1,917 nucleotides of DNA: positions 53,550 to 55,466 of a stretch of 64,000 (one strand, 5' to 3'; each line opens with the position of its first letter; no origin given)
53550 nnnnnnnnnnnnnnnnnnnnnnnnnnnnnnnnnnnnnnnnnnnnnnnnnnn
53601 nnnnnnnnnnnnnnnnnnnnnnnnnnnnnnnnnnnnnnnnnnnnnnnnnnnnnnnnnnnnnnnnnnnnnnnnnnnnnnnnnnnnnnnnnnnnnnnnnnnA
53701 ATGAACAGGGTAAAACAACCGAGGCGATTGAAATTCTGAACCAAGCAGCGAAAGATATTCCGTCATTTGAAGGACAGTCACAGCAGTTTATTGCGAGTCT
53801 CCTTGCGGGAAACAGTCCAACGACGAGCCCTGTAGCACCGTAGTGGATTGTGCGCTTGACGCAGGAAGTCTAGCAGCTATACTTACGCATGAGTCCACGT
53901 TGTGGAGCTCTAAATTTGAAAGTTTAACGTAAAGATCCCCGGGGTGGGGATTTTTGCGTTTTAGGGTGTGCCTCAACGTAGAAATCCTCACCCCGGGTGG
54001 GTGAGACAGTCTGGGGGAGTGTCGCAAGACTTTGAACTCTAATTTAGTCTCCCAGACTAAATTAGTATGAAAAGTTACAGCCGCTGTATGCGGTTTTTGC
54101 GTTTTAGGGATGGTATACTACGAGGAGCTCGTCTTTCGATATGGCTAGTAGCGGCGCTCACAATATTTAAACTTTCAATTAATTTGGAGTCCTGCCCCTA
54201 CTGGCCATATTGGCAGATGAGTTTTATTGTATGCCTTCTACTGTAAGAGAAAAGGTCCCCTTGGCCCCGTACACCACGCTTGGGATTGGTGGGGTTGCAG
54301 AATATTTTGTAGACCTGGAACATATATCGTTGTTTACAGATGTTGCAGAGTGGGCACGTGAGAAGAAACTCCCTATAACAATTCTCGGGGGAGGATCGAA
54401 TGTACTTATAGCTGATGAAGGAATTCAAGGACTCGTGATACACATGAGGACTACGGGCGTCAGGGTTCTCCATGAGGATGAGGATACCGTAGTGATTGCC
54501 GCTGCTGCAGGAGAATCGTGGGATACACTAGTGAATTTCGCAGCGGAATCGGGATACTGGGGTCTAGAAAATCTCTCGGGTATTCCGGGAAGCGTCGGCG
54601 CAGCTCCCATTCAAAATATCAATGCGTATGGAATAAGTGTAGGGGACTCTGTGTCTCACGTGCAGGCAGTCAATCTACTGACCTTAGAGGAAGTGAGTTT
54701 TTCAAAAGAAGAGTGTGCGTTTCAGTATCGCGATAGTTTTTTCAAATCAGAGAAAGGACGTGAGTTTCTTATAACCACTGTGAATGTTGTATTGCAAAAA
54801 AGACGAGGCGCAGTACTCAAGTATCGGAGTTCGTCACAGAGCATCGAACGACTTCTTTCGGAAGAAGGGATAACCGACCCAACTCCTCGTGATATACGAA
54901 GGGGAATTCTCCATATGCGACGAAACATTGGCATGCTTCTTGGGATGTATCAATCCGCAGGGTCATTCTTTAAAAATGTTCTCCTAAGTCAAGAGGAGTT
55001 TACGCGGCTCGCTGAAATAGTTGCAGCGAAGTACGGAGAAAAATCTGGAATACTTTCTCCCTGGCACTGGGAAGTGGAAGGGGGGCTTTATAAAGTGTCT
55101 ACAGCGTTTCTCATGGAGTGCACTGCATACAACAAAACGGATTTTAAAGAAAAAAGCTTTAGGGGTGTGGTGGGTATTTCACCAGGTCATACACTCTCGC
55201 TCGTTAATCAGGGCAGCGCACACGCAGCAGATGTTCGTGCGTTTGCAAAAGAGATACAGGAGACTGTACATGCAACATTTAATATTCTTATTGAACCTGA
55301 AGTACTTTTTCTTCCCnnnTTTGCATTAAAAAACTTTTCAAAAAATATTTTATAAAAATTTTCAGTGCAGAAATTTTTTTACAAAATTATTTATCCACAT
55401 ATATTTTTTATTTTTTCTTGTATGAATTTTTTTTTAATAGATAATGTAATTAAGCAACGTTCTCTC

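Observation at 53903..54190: MITE-like structured element between the ligase gene and murB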

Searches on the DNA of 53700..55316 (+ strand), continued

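Call 62: search_with_rna_model(model_id=R2, sources=[window, L001, L003, L004, L089, L090, L091, L092, L093, L094, L095, L096, L097, L098, L099, L100, L101, L102, L103, L104, L105, L106, L107, L108, L109, L110, L111, L112, L113, L114, L115, L116, L117, L118, L119, L120, L121, L122, L123, L124, L125, L126, L127, L128, L129, L130, L131, L132, L133, L134, L135, L136, L137, L138, L139, L140, L141, L142, L143, L144, L145, L146, L147, L148, L149, L150, L151, L152, L153, L154, L155, L156, L157, L158, L159, L160, L161, L162, L163, L164, L165, L166, L167, L168], max_evalue=1, make_alignment=true)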
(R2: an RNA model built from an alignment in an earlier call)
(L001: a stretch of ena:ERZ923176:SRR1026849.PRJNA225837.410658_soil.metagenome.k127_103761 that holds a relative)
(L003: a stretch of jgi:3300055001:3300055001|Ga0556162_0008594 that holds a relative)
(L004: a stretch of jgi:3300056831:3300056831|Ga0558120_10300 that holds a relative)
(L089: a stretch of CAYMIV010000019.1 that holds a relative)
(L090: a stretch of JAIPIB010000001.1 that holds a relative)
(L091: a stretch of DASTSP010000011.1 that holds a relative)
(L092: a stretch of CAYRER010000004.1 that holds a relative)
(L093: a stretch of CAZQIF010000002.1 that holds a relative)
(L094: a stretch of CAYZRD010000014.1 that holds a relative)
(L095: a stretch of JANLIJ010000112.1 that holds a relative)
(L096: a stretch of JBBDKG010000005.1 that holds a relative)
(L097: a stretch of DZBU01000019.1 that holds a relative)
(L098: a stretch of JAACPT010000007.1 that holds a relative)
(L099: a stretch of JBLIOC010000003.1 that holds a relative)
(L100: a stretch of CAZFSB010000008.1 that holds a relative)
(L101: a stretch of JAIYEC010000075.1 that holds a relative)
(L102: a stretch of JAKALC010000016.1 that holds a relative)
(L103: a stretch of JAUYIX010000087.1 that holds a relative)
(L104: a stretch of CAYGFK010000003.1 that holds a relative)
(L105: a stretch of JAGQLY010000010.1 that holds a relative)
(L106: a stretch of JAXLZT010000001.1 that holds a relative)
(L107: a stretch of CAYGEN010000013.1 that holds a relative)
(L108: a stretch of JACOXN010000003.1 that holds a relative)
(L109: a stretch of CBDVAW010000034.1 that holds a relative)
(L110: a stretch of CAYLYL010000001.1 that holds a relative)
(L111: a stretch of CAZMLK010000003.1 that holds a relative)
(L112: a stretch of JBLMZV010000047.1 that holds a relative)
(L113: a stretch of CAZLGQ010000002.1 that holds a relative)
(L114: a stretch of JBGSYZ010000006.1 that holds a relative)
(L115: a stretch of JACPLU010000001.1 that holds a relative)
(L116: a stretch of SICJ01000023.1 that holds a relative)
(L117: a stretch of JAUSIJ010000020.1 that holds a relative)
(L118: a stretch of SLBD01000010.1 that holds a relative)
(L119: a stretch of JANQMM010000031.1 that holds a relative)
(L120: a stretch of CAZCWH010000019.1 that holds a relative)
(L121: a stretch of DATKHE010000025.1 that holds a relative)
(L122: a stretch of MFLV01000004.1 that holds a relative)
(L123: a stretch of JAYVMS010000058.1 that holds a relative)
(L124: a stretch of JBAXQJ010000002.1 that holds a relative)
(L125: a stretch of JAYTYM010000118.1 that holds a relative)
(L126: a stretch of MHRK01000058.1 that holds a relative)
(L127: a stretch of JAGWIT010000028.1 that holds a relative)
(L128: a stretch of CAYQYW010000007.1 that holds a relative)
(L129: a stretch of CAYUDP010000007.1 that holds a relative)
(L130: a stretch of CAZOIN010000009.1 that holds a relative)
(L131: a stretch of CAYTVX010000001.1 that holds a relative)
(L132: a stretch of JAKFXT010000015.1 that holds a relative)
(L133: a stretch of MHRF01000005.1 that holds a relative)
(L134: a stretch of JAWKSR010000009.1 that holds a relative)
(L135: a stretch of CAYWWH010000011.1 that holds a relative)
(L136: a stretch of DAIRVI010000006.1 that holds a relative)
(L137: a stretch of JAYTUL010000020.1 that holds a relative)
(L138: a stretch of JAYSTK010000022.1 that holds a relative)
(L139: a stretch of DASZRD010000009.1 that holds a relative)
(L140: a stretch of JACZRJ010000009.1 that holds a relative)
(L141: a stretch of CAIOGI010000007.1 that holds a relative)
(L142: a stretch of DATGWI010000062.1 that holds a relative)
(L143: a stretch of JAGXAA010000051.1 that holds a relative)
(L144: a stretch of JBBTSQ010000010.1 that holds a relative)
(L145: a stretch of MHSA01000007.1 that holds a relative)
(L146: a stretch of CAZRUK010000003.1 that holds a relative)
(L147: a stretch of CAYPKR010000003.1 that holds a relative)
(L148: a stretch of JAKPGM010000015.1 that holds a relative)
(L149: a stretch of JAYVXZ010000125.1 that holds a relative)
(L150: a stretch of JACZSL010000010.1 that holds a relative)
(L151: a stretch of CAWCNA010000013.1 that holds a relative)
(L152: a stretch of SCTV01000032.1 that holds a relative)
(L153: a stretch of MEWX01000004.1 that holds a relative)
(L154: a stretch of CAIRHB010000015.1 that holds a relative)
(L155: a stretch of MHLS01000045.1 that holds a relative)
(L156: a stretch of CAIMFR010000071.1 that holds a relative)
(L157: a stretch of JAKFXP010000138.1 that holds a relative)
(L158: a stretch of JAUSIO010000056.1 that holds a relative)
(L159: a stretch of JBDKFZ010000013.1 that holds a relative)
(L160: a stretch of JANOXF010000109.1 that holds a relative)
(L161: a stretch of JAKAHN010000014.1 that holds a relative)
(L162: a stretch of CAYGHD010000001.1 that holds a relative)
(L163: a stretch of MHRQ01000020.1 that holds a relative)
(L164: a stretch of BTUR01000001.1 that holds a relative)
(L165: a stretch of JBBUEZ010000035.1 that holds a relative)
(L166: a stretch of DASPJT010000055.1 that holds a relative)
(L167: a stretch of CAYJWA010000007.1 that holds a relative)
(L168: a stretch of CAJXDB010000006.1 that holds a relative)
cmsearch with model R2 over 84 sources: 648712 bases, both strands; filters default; matches with E-value up to 1: 66.
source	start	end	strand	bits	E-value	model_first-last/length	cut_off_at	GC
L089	3216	3290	-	82.6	1.8e-17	1-75/75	no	0.48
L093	2990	3068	+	81.2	4e-17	1-75/75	no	0.42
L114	3293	3368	+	79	1.4e-16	1-75/75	no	0.46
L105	2243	2322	+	78.7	1.7e-16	1-75/75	no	0.45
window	53887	53964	+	77.2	4e-16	1-75/75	no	0.45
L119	3226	3299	+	59.5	1.2e-11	1-75/75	no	0.53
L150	3113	3189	+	48.9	5.7e-09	1-75/75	no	0.45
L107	3024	3098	+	47.6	1.2e-08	1-75/75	no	0.53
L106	3293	3374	+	39.7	1.2e-06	1-75/75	no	0.49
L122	3113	3183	+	38.6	2.4e-06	1-75/75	no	0.49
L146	3298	3371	+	37.2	5.4e-06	1-75/75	no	0.49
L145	3279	3353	-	35.1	1.8e-05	1-75/75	no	0.49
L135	1853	1927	+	34.4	2.7e-05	1-75/75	no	0.41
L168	3316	3388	+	34.1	3.3e-05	1-75/75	no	0.51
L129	1857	1940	+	33.3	5.2e-05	1-75/75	no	0.4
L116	741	816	+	32.4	8.9e-05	1-75/75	no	0.46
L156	3289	3366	+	31.3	0.00016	1-75/75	no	0.53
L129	3048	3119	+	31.1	0.00018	1-75/75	no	0.38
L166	3294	3370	+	30.8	0.00022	1-75/75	no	0.57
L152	1115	1192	+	29.9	0.00038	1-75/75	no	0.5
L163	3178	3252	+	29.8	0.0004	1-75/75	no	0.53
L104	3284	3356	+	28.4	0.00092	1-75/75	no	0.47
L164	2535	2614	+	27.9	0.0012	1-75/75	no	0.56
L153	780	858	+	27.7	0.0013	1-75/75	no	0.56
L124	3187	3261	-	26.4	0.0029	1-75/75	no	0.53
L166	4773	4844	+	26.2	0.0033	1-75/75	no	0.49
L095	196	276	+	26.1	0.0033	1-75/75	no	0.46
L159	3219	3295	+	25.7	0.0043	1-75/75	no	0.53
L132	3232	3319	+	24.4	0.0093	1-75/75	no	0.5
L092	4931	4972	-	24.2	0.01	28-70/75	no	0.45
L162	3302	3385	+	24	0.012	1-75/75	no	0.46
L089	3181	3258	+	23.7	0.014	1-75/75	no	0.42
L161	456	529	-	23.5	0.016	1-75/75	no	0.5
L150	4888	4957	+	23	0.02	1-75/75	no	0.43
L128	3326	3400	+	23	0.021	1-75/75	no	0.4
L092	4931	4962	+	22.6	0.026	38-70/75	no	0.47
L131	3295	3372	+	22.5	0.029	1-75/75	no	0.49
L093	2966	3018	-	21.8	0.041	1-75/75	no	0.36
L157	900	971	+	21.8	0.041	1-75/75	no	0.5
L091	3433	3464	-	21.8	0.041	38-70/75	no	0.72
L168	4497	4594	+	21.7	0.045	1-75/75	no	0.28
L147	3268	3344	+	21.4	0.054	1-75/75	no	0.56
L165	2826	2904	+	21.2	0.058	1-75/75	no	0.56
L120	4872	4958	+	21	0.066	1-75/75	no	0.48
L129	4795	4865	+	20.9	0.072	1-75/75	no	0.45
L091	3387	3469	+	20.3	0.099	1-75/75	no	0.65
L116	2216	2296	+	20.3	0.1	1-75/75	no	0.27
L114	5016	5044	-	20.2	0.11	39-69/75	no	0.55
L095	242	272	-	20.1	0.11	37-70/75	no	0.55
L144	1938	2017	+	20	0.12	1-75/75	no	0.39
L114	3330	3364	-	19.7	0.14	37-70/75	no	0.54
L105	2285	2319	-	19.6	0.15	36-70/75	no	0.54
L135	2036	2077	+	19.4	0.17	27-70/75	no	0.4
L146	3337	3375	-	18.7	0.26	29-70/75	no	0.56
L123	4126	4159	-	18.3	0.33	40-75/75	5'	0.44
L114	4972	5050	+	18.1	0.36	1-75/75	no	0.47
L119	3263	3295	-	17.8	0.44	37-70/75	no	0.52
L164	4789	4821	-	17.6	0.49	34-70/75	no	0.36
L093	3031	3065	-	17.4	0.53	36-70/75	no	0.46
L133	3256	3328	-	17.2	0.61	1-75/75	no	0.53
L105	4969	4998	-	17.2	0.62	40-68/75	no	0.4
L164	4758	4822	+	16.6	0.86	1-75/75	no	0.49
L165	4813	4894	+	16.4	0.96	1-75/75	no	0.41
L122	3143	3241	-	16.4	0.96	1-75/75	no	0.59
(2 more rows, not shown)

Alignment A5: 66 matches aligned to the model, 155 columns, each read 5' to 3' on its own strand. Consensus structure (alignment columns), stored with it:
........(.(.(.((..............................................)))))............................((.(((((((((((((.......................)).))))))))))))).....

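Call 66: search_rna_families(sources=[L089, L093, L105, L107, L114, L119, L122, L126, L129, L145, L146, L150, L163, L164, L165, L166, L168, L147], threshold=gathering)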
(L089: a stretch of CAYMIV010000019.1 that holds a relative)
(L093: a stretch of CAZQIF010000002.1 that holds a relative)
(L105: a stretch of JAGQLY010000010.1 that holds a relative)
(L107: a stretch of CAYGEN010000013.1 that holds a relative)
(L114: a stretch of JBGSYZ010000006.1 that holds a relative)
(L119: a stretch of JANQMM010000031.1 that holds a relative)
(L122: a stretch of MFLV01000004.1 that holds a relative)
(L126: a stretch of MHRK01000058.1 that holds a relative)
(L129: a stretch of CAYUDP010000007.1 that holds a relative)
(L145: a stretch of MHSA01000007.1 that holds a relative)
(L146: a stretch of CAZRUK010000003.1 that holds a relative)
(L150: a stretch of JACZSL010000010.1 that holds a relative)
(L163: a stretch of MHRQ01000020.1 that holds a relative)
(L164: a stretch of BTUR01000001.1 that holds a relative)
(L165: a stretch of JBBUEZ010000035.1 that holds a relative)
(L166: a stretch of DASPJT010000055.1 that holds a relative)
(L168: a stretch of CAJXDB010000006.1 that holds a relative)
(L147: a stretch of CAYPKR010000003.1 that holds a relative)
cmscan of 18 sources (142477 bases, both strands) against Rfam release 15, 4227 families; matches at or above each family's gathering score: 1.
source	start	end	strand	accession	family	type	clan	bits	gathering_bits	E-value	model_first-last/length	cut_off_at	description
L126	6058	6130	+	RF00005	tRNA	Gene; tRNA;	CL00001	70.8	29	4.3e-13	1-71/71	no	tRNA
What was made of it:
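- On Any Rfam 15 family (including ohsC_RNA, RNase P, tmRNA, SRP, 6S, riboswitches, ribozymes): Eighteen homologous loci gave only one tRNA (call 66).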

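Call 93: search_with_rna_model(model_id=R2, source=window, max_evalue=10, show_alignments=1)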
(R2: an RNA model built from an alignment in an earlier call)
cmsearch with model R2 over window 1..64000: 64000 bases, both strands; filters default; matches with E-value up to 10: 4.
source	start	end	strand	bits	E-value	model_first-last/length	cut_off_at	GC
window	53887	53964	+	77.2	4e-17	1-75/75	no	0.45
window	53922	53990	-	22.3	0.0031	1-75/75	no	0.48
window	55633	55715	-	17.2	0.06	1-75/75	no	0.41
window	36030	36097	-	9.8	4.6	1-75/75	no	0.35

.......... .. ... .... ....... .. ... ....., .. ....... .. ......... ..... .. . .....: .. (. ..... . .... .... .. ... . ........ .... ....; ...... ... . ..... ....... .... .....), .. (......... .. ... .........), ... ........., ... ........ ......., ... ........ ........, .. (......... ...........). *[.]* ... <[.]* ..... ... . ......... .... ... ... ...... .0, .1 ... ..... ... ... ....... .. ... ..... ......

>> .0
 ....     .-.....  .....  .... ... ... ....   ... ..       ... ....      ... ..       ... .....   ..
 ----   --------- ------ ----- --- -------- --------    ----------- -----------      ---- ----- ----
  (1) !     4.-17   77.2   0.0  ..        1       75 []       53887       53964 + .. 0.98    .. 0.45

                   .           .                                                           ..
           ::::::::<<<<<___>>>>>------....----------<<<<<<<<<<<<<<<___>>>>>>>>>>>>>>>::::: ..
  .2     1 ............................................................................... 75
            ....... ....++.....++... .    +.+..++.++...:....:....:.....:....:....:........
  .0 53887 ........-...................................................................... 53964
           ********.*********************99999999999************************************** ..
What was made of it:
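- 53887..53964 (+): Small RNA S, about 75 nt. It has a 5' box (A)UGAGU, a 5' hairpin at 53891-53910, a single-stranded linker and seed, and an intrinsic terminator. Covariance model R2 scores 77.2 bits, E = 4e-17 (calls 62, 93).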

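Call 106: search_with_rna_model(model_id=R1, sources=[L169, L170, L171, L172, L174], max_evalue=0.01)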
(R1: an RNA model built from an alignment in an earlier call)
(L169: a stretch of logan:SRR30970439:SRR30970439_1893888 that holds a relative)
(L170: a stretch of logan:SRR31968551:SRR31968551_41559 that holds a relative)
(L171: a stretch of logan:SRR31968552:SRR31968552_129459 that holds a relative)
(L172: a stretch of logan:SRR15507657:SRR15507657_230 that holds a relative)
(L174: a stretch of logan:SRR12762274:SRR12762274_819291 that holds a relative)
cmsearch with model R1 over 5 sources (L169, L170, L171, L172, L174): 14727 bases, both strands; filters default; matches with E-value up to 0.01: 4.
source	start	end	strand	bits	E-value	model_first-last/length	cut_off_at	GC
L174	200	307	+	113.8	9e-28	1-108/108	no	0.45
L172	1396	1503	+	113.4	1.2e-27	1-108/108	no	0.46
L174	193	300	-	38.7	3.2e-08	1-108/108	no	0.44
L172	1389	1496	-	33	9.8e-07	1-108/108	no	0.46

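Call 107: search_with_rna_model(model_id=R2, sources=[L169, L170, L171, L172, L174], max_evalue=0.01)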
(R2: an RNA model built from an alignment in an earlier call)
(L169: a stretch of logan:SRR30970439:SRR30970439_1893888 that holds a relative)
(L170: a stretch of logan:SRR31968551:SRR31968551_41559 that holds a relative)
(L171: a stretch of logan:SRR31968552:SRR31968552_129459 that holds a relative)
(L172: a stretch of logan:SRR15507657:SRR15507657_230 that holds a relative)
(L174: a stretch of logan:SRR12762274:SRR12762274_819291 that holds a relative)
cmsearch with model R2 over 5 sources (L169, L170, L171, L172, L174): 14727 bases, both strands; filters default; matches with E-value up to 0.01: 6.
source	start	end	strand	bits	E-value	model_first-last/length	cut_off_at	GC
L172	1240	1314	-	82.6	4e-19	1-75/75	no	0.48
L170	2367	2403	-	25.1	0.00014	33-70/75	no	0.49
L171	1941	1977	-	25.1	0.00014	33-70/75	no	0.49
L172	1205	1282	+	23.7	0.00031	1-75/75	no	0.42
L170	2367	2398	+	22.5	0.00062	38-70/75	no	0.47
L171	1941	1972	+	22.5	0.00062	38-70/75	no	0.47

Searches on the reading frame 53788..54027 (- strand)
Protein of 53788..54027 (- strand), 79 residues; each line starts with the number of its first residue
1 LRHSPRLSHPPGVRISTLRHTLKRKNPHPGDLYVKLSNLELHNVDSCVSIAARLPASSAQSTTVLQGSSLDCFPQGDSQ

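Call 15: search_protein_families(library=pfam, proteins=[window:53788-54027:-])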
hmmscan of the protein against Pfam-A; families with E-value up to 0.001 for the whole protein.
window:53788-54027:- (79 aa): 0 families
